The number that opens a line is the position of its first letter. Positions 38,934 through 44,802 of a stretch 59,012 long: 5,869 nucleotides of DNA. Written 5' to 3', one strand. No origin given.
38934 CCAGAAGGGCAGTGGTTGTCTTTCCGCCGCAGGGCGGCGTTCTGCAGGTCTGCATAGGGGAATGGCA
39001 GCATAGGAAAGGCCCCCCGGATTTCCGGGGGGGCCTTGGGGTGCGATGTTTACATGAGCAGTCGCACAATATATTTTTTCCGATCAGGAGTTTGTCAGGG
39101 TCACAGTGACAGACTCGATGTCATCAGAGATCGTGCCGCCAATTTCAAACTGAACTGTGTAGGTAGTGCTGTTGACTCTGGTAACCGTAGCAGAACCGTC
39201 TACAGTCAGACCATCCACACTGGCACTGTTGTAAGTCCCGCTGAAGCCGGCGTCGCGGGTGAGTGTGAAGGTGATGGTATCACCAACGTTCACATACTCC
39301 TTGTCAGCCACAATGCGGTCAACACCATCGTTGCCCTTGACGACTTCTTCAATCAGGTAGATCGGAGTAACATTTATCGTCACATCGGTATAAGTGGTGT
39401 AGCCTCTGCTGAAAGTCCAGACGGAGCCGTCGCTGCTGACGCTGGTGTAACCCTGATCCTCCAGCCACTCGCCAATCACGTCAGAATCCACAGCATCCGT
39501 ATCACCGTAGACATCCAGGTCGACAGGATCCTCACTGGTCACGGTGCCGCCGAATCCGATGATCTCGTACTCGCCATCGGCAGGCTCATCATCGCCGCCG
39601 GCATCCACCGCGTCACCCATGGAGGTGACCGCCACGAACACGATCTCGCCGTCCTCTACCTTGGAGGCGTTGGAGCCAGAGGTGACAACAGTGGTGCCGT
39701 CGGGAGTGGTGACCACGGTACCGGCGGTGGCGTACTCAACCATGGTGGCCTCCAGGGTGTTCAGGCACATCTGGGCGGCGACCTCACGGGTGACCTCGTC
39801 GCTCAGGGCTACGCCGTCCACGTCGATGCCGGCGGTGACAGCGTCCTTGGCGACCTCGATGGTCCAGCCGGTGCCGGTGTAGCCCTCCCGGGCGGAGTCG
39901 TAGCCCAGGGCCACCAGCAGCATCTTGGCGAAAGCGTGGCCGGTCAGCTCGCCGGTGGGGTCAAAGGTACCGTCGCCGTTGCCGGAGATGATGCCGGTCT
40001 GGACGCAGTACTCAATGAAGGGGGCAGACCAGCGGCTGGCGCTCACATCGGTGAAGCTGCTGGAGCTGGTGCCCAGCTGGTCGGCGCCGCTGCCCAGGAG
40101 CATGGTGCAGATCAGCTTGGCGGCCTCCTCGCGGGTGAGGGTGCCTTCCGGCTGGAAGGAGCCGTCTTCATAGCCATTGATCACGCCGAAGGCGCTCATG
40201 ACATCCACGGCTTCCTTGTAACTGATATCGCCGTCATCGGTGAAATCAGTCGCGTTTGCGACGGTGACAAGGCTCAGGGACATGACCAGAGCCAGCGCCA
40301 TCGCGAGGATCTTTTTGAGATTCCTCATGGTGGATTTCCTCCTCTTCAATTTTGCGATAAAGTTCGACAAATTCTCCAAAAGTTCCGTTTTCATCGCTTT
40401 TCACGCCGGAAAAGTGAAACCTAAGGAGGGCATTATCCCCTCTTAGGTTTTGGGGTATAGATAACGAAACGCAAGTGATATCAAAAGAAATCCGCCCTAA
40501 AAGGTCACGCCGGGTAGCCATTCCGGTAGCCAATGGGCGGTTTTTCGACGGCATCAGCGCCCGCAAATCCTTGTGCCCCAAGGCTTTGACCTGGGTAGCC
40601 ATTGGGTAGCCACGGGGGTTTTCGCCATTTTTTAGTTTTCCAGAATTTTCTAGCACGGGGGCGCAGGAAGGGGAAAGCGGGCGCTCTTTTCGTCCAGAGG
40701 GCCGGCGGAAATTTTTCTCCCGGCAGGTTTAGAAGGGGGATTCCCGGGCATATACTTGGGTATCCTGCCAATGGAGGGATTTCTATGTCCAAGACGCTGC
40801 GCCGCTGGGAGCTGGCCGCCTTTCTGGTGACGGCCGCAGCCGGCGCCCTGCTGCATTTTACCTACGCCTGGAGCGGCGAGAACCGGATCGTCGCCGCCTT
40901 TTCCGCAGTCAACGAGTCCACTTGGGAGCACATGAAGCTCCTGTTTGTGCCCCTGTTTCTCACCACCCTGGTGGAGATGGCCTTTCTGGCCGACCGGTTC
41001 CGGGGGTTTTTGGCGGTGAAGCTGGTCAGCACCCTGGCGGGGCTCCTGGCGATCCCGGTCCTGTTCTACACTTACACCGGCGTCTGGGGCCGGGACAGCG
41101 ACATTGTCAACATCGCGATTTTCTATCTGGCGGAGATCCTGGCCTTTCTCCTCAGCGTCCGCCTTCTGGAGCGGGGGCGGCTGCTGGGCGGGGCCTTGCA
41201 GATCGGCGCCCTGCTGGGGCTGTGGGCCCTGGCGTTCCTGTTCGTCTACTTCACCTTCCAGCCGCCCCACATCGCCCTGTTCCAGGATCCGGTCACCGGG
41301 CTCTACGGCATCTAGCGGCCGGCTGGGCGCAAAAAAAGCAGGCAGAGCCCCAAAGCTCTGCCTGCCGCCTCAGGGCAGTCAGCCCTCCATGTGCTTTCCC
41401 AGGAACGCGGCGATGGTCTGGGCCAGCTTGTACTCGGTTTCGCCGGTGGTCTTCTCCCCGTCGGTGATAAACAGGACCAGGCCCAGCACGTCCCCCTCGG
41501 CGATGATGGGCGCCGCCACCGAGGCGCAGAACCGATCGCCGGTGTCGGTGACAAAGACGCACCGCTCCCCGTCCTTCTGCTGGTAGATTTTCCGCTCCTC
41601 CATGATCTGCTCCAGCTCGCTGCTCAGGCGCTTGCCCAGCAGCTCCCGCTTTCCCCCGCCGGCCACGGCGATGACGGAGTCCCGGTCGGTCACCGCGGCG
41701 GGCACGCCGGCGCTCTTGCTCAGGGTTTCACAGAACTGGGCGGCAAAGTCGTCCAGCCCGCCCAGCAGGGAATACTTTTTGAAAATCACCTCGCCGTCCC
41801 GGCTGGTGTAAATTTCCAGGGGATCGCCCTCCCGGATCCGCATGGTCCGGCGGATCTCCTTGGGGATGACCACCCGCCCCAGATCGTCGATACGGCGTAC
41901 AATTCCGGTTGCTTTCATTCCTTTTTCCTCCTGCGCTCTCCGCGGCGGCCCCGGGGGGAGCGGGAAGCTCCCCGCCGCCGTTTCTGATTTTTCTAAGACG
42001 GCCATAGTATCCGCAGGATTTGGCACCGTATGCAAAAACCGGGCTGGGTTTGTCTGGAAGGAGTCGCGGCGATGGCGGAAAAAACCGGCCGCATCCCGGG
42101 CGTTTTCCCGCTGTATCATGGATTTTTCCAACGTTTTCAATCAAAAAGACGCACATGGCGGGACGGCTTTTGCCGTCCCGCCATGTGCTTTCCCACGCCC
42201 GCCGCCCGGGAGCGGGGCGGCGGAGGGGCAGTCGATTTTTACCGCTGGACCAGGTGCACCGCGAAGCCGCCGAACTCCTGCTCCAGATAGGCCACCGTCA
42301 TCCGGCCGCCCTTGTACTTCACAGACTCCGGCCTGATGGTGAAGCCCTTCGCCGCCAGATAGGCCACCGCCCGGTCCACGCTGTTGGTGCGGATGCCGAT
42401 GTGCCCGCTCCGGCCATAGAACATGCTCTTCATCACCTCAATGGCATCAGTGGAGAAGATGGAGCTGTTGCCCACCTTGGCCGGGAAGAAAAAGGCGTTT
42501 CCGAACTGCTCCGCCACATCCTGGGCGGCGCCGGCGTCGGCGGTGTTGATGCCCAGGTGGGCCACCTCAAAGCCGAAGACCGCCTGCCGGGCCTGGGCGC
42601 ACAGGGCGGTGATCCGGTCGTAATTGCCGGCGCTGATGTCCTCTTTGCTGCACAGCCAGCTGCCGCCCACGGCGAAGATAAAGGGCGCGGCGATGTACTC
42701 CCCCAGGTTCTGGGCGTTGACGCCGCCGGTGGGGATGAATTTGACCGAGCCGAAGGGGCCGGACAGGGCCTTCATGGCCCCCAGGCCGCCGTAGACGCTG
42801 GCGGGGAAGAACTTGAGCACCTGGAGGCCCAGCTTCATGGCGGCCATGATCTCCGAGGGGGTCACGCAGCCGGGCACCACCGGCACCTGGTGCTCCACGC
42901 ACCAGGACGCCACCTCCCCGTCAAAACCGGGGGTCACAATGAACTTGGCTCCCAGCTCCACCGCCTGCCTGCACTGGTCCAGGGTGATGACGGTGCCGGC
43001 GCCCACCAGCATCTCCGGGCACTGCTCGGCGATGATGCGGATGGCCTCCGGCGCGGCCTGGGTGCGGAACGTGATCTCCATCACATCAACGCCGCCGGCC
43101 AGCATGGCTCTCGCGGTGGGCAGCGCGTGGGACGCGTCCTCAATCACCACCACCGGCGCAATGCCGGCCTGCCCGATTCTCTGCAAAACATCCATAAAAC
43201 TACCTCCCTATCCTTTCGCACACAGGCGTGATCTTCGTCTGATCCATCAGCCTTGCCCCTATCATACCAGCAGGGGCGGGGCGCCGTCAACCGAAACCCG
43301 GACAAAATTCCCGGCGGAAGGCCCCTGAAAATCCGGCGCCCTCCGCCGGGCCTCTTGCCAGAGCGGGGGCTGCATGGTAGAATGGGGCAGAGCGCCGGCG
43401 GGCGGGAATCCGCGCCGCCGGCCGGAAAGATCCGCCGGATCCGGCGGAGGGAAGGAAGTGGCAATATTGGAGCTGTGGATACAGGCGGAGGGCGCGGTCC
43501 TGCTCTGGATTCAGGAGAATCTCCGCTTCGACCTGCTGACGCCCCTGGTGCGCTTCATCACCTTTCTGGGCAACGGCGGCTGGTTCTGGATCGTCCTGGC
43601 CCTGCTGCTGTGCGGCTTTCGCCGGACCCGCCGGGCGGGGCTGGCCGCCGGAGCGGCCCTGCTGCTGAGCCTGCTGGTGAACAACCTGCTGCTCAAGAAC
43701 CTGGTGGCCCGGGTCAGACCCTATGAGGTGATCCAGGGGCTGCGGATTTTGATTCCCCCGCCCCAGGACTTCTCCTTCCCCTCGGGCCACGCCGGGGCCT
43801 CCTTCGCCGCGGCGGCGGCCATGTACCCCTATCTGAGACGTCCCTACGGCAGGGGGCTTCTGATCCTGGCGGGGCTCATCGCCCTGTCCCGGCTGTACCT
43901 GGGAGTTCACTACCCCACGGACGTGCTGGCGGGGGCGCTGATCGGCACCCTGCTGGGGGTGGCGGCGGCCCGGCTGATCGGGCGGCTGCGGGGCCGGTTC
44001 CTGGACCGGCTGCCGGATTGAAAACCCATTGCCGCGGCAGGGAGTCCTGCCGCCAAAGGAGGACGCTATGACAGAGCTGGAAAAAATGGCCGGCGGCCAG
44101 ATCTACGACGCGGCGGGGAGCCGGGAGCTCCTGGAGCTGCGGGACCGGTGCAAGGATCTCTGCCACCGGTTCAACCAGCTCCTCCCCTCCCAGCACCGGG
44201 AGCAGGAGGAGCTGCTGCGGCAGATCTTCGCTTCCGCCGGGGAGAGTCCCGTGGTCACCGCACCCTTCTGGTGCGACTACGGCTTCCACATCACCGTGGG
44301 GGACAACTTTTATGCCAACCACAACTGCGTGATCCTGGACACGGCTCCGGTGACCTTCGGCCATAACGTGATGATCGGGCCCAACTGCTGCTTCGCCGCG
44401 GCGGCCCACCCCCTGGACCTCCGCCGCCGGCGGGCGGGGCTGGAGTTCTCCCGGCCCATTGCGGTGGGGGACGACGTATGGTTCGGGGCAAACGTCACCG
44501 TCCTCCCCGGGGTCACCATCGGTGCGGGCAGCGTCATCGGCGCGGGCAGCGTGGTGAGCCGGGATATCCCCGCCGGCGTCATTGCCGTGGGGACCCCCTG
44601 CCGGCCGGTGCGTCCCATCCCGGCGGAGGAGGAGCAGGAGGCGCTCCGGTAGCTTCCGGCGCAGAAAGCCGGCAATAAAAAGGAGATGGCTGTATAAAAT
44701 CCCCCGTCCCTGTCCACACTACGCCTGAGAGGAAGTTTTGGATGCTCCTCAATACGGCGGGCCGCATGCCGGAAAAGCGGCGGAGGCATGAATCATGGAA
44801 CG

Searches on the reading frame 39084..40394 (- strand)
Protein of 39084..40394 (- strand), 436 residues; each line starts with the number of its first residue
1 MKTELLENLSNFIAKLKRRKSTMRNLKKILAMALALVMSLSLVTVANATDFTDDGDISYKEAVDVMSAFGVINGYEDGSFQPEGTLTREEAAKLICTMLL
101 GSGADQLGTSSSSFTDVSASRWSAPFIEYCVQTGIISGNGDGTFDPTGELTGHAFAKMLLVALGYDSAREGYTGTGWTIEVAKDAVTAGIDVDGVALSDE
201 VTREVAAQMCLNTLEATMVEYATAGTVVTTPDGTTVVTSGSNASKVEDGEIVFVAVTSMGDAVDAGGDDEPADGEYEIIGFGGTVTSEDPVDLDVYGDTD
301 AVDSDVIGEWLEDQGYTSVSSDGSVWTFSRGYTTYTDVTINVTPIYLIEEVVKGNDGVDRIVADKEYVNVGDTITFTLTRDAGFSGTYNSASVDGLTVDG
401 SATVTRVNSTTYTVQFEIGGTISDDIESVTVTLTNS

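Call 47: search_protein_families(library=pfam, proteins=[window:39084-40394:-], max_evalue=0.00001)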
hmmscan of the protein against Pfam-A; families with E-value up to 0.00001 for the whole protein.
window:39084-40394:- (436 aa): 1 family
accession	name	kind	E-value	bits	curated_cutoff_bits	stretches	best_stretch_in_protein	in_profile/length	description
PF00395.25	SLH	-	6.7e-22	77.6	20.8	2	51-92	2-44/44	S-layer homology domain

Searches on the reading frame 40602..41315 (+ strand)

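Call 47: search_protein_families(library=pfam, proteins=[window:40602-41315:+], max_evalue=0.00001)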
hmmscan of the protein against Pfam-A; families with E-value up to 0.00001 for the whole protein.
window:40602-41315:+ (237 aa): 1 family
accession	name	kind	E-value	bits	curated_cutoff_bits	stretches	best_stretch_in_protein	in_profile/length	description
PF20122.4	DUF6512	-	1.5e-33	116.7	26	1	65-237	8-181/181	Family of unknown function (DUF6512)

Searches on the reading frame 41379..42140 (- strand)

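Call 47: search_protein_families(library=pfam, proteins=[window:41379-42140:-], max_evalue=0.00001)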
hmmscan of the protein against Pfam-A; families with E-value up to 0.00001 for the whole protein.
window:41379-42140:- (253 aa): 2 families
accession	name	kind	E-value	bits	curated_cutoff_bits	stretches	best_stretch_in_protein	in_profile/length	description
PF15714.11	SpoVT_C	-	8.2e-41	139.5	27.5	1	129-252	2-128/128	Stage V sporulation protein T C-terminal, transcription factor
PF04014.23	MazE_antitoxin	-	3.2e-10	40.2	24.7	1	81-119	1-39/48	Antidote-toxin recognition MazE, bacterial antitoxin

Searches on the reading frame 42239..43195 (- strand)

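Call 47: search_protein_families(library=pfam, proteins=[window:42239-43195:-], max_evalue=0.00001)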
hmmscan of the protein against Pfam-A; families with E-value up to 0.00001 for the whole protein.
window:42239-43195:- (318 aa): 1 family
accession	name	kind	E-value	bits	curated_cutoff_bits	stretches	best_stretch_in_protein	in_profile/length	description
PF01081.25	Aldolase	-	2.9e-67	226.3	27.8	1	6-198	4-196/196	KDPG and KHG aldolase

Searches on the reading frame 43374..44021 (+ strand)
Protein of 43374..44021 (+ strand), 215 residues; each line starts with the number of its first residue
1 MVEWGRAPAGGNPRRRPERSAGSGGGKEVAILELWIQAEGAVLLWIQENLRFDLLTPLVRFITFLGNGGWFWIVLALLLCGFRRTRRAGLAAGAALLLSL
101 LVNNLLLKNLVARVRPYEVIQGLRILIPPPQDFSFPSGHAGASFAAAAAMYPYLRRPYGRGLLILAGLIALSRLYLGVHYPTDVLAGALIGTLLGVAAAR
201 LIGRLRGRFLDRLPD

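Call 47: search_protein_families(library=pfam, proteins=[window:43374-44021:+], max_evalue=0.00001)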
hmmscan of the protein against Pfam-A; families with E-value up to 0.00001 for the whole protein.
window:43374-44021:+ (215 aa): 2 families
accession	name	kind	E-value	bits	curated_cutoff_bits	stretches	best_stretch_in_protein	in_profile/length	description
PF01569.27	PAP2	-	3.8e-25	88.6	27.2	1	90-203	3-126/130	PAP2 superfamily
PF14378.12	PAP2_3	-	3.2e-08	34.1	27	1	133-193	125-186/190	PAP2 superfamily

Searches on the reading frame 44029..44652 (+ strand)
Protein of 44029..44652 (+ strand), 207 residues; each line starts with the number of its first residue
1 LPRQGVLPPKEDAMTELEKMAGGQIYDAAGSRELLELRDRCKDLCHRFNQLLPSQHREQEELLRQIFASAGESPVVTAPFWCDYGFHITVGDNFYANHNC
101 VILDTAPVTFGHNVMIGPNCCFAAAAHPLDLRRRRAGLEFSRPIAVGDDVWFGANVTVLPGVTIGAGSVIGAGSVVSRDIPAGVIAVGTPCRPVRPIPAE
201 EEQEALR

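Call 47: search_protein_families(library=pfam, proteins=[window:44029-44652:+], max_evalue=0.00001)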
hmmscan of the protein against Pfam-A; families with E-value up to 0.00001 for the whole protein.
window:44029-44652:+ (207 aa): 3 families
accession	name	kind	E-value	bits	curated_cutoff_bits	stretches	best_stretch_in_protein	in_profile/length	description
PF12464.13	Mac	-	2.6e-16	60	22.1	1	19-71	1-53/53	Maltose acetyltransferase hexapeptide capping motif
PF00132.30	Hexapep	-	7.7e-14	51.1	27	1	146-177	4-35/36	Bacterial transferase hexapeptide (six repeats)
PF14602.12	Hexapep_2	-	3.4e-09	36.7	27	1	143-177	1-33/34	Hexapeptide repeat of succinyl-transferase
